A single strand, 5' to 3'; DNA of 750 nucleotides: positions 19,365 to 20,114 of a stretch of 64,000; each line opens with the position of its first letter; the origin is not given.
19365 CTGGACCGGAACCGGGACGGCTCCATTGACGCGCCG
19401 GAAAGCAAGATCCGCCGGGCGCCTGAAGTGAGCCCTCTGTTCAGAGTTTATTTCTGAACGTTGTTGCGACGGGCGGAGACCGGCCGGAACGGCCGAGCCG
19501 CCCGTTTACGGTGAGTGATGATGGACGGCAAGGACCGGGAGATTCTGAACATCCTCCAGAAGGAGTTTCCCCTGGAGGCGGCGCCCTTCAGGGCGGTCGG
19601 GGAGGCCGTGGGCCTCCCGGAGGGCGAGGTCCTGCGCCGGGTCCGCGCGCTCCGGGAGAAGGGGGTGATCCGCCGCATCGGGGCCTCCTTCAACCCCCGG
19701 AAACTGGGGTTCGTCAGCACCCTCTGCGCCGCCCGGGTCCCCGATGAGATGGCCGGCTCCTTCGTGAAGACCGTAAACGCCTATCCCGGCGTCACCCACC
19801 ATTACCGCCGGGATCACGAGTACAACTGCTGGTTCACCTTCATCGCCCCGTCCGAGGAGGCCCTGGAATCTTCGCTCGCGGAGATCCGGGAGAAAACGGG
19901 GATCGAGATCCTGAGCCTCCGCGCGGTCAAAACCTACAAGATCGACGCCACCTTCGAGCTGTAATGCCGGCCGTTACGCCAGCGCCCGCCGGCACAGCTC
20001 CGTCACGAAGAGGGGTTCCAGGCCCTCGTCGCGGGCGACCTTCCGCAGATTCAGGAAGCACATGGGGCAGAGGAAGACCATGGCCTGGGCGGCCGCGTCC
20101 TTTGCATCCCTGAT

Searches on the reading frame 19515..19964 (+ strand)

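Call 9: search_protein_families(library=pfam, proteins=[window:19515-19964:+], max_evalue=0.01)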
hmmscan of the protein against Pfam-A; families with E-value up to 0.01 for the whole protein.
window:19515-19964:+ (149 aa): 4 families
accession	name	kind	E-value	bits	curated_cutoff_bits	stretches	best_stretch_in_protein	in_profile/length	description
PF17805.7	AsnC_trans_reg2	-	2e-22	79.5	27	1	63-142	1-86/86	AsnC-like ligand binding domain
PF22451.2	NirdL-like_HTH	-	7e-19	67.6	27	1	7-53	1-47/47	Siroheme decarboxylase NirDL-like HTH domain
PF13404.12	HTH_AsnC-type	-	6.1e-11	42.4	27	1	3-47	1-42/42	AsnC-type helix-turn-helix domain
PF13412.12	HTH_24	-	1.4e-07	31.4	21.9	1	3-53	1-48/48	Winged helix-turn-helix DNA-binding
